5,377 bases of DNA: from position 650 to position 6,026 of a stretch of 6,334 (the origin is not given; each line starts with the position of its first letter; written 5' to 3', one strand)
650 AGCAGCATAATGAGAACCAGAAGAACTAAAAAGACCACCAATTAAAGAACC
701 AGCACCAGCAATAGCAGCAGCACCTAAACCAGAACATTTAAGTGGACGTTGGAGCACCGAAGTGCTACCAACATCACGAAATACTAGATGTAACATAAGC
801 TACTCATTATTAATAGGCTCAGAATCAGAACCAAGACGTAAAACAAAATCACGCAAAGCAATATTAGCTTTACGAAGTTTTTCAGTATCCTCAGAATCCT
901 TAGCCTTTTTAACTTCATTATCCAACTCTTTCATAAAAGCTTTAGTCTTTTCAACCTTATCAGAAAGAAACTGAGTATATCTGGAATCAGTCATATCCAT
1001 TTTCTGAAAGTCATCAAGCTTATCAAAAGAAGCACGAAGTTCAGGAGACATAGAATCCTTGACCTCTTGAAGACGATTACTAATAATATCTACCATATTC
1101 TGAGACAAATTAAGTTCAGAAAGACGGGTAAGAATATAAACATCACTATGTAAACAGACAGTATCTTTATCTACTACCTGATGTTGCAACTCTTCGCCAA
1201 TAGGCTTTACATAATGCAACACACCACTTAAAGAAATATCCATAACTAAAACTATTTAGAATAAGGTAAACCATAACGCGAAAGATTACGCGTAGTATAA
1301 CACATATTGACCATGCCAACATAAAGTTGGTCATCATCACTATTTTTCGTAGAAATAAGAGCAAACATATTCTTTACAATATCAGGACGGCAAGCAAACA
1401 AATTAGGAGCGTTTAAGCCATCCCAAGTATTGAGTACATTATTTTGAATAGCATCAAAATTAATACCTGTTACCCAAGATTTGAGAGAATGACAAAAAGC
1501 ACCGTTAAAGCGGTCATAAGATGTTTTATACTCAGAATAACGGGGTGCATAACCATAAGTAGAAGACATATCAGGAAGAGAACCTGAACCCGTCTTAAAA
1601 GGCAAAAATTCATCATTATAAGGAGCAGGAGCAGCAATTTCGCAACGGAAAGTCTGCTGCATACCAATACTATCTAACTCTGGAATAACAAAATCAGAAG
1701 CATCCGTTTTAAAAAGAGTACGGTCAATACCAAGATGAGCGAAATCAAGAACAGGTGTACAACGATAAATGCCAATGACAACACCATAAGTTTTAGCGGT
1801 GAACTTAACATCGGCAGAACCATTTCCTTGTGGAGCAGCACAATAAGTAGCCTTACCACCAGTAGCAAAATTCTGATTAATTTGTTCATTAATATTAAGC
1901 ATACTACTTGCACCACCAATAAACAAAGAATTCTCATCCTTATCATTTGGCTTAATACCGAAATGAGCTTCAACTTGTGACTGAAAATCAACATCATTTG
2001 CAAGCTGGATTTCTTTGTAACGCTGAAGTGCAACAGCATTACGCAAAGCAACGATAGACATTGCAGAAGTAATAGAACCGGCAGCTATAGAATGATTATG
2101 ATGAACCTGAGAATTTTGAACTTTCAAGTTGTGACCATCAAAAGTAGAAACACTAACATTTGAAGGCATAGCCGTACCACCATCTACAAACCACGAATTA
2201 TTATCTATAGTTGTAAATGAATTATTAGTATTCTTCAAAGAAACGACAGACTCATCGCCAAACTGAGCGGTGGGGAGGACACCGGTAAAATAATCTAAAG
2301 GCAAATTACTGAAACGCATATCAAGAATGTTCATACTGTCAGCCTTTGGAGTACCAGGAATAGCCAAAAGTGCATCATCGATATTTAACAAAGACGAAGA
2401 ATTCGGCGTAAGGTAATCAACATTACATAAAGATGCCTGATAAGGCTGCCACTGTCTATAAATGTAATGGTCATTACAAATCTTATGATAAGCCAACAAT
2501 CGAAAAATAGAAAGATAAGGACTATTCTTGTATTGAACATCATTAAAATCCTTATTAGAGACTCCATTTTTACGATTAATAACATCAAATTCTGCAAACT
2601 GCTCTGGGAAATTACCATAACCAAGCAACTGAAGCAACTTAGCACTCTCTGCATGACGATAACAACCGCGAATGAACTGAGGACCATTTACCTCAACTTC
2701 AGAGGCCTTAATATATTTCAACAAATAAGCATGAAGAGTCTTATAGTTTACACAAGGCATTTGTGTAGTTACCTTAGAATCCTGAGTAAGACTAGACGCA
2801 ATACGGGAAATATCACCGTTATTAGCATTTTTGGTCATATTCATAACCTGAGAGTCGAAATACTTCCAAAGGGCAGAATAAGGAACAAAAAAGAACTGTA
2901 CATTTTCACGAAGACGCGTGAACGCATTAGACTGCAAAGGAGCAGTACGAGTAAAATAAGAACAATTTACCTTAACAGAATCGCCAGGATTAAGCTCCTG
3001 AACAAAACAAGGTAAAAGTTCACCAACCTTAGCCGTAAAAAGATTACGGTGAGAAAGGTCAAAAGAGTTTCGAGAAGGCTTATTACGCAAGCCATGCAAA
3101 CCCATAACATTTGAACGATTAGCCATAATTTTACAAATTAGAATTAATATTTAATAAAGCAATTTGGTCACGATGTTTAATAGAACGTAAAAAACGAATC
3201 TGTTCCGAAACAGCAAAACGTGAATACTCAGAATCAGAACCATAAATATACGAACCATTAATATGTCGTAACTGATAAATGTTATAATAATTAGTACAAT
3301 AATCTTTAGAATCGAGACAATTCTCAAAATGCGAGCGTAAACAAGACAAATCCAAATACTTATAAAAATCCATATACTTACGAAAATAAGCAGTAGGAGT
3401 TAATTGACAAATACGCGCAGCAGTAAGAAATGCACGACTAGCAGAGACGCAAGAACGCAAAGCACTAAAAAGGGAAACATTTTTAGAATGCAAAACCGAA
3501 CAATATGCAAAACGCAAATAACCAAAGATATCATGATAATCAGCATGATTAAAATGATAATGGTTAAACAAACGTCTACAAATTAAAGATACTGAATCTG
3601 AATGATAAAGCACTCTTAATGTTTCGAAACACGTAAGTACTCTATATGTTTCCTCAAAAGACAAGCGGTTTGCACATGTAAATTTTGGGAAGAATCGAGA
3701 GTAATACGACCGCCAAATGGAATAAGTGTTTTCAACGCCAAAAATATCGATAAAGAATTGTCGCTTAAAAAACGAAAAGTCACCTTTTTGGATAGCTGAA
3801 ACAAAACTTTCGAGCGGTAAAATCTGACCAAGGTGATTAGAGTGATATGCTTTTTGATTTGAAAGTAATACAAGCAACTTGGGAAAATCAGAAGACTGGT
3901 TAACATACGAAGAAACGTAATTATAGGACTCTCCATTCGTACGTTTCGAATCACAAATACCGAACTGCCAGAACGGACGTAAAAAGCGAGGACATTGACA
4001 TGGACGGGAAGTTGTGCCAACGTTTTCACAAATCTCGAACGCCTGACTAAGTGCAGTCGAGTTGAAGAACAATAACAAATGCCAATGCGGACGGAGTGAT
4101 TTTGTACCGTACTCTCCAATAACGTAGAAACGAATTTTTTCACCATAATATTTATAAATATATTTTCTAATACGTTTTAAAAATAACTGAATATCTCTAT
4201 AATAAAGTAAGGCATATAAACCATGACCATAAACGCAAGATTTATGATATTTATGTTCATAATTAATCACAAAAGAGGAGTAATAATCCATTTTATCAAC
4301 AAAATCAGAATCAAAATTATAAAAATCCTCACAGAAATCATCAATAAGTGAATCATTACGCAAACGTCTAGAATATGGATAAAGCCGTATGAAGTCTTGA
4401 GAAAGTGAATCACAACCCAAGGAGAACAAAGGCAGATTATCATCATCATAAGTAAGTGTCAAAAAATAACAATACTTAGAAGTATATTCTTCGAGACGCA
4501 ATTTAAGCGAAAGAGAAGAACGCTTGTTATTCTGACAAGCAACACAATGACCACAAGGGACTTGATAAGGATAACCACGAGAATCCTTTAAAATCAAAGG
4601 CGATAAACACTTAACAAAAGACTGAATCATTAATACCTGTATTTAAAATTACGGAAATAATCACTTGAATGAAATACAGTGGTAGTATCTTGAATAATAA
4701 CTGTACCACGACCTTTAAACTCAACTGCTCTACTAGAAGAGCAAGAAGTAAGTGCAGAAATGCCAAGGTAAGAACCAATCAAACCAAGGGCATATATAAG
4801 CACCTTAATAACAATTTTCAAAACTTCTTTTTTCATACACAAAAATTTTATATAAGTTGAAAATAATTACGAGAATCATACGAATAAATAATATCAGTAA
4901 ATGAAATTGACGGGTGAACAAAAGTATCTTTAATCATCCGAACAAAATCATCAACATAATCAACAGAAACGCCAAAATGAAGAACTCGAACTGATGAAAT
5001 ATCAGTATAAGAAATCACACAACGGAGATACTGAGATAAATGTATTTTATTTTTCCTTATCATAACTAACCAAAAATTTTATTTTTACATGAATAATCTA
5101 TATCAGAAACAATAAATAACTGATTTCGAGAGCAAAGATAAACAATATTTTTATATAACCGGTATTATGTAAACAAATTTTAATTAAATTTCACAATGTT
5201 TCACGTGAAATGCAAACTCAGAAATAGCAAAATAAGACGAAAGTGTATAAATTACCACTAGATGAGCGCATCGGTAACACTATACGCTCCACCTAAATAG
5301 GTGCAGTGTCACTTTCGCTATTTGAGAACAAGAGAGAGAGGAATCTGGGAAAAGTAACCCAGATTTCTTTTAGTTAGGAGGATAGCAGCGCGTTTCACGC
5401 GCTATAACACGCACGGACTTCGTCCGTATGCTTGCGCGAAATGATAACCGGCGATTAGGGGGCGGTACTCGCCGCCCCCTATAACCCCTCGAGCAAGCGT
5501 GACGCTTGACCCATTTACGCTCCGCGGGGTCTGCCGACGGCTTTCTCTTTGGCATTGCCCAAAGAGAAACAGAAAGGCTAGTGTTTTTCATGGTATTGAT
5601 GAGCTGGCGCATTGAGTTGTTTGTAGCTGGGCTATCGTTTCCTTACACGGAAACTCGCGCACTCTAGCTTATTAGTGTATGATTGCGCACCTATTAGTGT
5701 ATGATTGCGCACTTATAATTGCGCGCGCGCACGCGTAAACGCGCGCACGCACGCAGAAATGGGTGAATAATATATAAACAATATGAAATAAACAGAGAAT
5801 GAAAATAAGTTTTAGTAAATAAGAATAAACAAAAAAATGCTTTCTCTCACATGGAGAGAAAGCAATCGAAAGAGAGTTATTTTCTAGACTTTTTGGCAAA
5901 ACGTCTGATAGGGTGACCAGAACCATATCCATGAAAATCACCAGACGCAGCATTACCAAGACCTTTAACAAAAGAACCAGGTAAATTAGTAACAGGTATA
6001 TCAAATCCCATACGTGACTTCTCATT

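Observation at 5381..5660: Compositionally foreign, hairpin-dense GC island in the only non-coding region of a size-constrained ssDNA phage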

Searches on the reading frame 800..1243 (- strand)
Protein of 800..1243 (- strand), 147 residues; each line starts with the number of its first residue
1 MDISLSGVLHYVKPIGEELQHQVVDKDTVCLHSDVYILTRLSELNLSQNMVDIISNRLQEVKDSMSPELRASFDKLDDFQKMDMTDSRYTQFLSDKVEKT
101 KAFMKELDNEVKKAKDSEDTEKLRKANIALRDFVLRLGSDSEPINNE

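Call 93: search_protein_families(library=phrogs, proteins=[window:800-1243:-], max_evalue=0.01)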
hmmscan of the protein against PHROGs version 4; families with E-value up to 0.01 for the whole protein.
window:800-1243:- (147 aa): 0 families

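Call 94: search_protein_families(library=pfam, proteins=[window:800-1243:-], max_evalue=0.01)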
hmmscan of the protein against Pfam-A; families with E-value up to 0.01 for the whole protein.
window:800-1243:- (147 aa): 2 families
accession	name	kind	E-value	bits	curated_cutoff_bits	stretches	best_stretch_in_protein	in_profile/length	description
PF17001.10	T3SS_basalb_I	-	0.00038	21.3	32.4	1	86-136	22-72/94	Type III secretion basal body protein I, YscI, HrpB, PscI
PF09787.14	Golgin_A5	-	0.0066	16.5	31.7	1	42-127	61-145/305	Golgin subfamily A member 5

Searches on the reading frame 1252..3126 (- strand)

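Call 93: search_protein_families(library=phrogs, proteins=[window:1252-3126:-], max_evalue=0.01)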
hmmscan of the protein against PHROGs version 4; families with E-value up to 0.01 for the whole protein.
window:1252-3126:- (624 aa): 1 family
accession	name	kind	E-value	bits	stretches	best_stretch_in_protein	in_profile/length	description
phrog_514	-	head and packaging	1.4e-62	213.1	1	16-622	21-514/531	major head protein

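Call 94: search_protein_families(library=pfam, proteins=[window:1252-3126:-], max_evalue=0.01)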
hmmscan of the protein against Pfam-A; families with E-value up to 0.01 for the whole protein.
window:1252-3126:- (624 aa): 1 family
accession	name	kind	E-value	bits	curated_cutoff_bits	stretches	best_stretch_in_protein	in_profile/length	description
PF02305.22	Phage_F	-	2.5e-29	102.9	25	2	208-557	132-449/501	Capsid protein (F protein)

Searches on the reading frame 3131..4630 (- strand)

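Call 83: search_protein_families(library=pfam, proteins=[window:3131-4630:-], max_evalue=1)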
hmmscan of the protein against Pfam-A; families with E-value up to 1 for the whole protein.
window:3131-4630:- (499 aa): 3 families
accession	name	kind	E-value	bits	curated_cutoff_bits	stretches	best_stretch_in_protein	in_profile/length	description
PF23343.2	REP_ORF2-G2P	-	1.9e-15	57.4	27.8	1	144-245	16-97/99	Replication-associated protein ORF2/G2P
PF17241.8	Retrotran_gag_4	-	0.14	12.4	23.5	1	299-396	36-137/154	Ty5 Gag N-terminal region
PF05840.19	Phage_GPA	-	0.21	11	31.4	1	180-248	251-319/321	Bacteriophage replication gene A protein (GPA)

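Call 93: search_protein_families(library=phrogs, proteins=[window:3131-4630:-], max_evalue=0.01)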
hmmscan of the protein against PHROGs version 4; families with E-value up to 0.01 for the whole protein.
window:3131-4630:- (499 aa): 3 families
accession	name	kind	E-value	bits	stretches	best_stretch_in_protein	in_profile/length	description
phrog_942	-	DNA, RNA and nucleotide metabolism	3e-42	146.6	1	5-247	58-238/501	replication initiation protein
phrog_29197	-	unknown function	5.7e-19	69.8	2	140-189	121-169/187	-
phrog_3584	-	DNA, RNA and nucleotide metabolism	0.00015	22.3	0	144-187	89-134/265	replication initiation protein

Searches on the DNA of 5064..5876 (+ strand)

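Call 8: search_dna_similar(query=window:5064-5876:+, collection=phages, mode=distant, max_rows=30)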
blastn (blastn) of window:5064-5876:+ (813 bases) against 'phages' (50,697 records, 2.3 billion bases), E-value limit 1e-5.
Records with a match: 5; places in all: 5; records where one place covers at least 80% of the query: 0.
Best place of each record, by identity: 90-95% 1; 80-90% 4.
By first word of the organism name: Microvirus 2; Microviridae 2; Human 1.
By host as written in the record: porcine 2; - 2; Homo sapiens 1.
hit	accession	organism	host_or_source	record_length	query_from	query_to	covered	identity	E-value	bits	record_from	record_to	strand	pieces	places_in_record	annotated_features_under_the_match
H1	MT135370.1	Microvirus sp.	porcine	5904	7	536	40%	80.7%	5e-35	287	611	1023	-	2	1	none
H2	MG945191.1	Microviridae sp.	pig feces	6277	381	536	19%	81.4%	1e-29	137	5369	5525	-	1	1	similar to hypothetical protein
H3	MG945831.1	Microviridae sp.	pig feces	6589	480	549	9%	85.7%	5e-10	72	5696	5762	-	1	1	none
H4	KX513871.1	Human gut microviridae SH-CHD8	Homo sapiens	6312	387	454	8%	85.3%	5e-10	72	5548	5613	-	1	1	none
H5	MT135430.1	Microvirus sp.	porcine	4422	479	538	7%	90.2%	2e-9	70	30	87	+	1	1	none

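Call 10: get_annotated_region(hit=H1, flank=1500)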
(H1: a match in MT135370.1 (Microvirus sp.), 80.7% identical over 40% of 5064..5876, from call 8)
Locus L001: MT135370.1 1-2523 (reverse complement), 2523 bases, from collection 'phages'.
description: UNVERIFIED: Microvirus sp. isolate VIRES_HeB02_2265193, complete genome.
organism: Microvirus sp. (NCBI taxid 2202559)
taxonomy: Viruses; Monodnaviria; Sangervirae; Phixviricota; Malgrandaviricetes; Petitvirales; Microviridae
host: porcine; source: -; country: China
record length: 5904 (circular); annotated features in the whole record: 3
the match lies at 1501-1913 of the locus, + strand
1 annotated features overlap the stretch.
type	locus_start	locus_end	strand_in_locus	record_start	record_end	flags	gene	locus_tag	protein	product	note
CDS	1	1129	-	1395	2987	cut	-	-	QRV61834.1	replication initiator protein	-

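Call 11: get_annotated_region(hit=H2, flank=1500)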
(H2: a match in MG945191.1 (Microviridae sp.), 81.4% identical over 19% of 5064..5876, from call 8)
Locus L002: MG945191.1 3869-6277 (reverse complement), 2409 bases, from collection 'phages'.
description: UNVERIFIED: Microviridae sp. isolate 696-1711, complete genome.
organism: Microviridae sp. (NCBI taxid 2202644)
taxonomy: Viruses; Monodnaviria; Sangervirae; Phixviricota; Malgrandaviricetes; Petitvirales; Microviridae
host: -; source: pig feces; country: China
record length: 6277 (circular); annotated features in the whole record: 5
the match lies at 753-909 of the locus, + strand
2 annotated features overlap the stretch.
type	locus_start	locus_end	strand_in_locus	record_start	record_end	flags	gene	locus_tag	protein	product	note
misc_feature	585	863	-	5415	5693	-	-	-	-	-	similar to hypothetical protein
misc_feature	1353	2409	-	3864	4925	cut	-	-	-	-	similar to VP2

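Call 12: get_annotated_region(hit=H3, flank=1500)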
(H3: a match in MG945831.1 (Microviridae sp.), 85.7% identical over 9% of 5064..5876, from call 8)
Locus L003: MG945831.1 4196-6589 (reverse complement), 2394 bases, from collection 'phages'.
description: UNVERIFIED: Microviridae sp. isolate 9359-1602, complete genome.
organism: Microviridae sp. (NCBI taxid 2202644)
taxonomy: Viruses; Monodnaviria; Sangervirae; Phixviricota; Malgrandaviricetes; Petitvirales; Microviridae
host: -; source: pig feces; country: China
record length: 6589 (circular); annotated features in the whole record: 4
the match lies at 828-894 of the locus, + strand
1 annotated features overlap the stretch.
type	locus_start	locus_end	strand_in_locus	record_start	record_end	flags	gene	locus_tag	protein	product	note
misc_feature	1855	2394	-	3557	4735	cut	-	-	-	-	similar to VP2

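Call 13: get_annotated_region(hit=H4, flank=1500)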
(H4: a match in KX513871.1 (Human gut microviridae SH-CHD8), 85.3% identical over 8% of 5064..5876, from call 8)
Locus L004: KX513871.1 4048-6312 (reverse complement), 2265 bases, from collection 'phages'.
description: Human gut microviridae SH-CHD8, complete genome.
organism: Human gut microviridae SH-CHD8 (NCBI taxid 1986033)
taxonomy: Viruses; Monodnaviria; Sangervirae; Phixviricota; Malgrandaviricetes; Petitvirales; Microviridae
host: Homo sapiens; source: human gut; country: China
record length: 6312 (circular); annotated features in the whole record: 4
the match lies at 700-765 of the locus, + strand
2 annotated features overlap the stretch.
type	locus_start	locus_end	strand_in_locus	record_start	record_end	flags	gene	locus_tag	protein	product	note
CDS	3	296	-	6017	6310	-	-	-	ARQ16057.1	hypothetical protein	-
CDS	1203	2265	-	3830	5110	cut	-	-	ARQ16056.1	hypothetical protein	-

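Call 14: get_annotated_region(hit=H5, flank=1500)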
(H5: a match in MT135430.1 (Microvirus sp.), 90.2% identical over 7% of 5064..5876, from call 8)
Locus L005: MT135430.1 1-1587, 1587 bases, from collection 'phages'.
description: UNVERIFIED: Microvirus sp. isolate VIRES_SX02_2310808, complete genome.
organism: Microvirus sp. (NCBI taxid 2202559)
taxonomy: Viruses; Monodnaviria; Sangervirae; Phixviricota; Malgrandaviricetes; Petitvirales; Microviridae
host: porcine; source: -; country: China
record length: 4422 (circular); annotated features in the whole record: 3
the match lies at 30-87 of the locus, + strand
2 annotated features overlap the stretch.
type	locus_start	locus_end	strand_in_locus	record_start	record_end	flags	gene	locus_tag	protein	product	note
CDS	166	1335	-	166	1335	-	-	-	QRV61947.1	DNA pilot protein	-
CDS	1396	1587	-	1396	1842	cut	-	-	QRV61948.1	hypothetical protein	-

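Call 45: search_dna_similar(query=window:5437-5661:+, collection=plasmids, mode=distant, max_evalue=0.01)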
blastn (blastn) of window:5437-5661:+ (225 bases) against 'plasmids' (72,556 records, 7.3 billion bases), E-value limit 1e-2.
Records with a match: 1; places in all: 1; records where one place covers at least 80% of the query: 0.
Best place of each record, by identity: 90-95% 1.
By first word of the organism name: Pseudomonas 1.
By predicted mobility (MOB-suite, as given by PLSDB): non-mobilizable 1.
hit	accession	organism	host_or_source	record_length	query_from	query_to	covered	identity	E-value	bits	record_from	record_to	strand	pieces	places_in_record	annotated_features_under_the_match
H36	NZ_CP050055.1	Pseudomonas aeruginosa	Pure culture,Integrative Microbiology ...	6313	111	160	22%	90.0%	2e-8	66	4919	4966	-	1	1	none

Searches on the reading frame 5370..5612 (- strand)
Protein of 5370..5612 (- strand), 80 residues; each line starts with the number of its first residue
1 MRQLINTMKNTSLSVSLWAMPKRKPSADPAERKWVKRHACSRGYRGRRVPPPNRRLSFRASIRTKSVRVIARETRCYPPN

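Call 93: search_protein_families(library=phrogs, proteins=[window:5370-5612:-], max_evalue=0.01)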
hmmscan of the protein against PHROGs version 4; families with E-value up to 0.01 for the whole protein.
window:5370-5612:- (80 aa): 0 families

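Call 94: search_protein_families(library=pfam, proteins=[window:5370-5612:-], max_evalue=0.01)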
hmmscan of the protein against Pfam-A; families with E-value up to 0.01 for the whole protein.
window:5370-5612:- (80 aa): 0 families
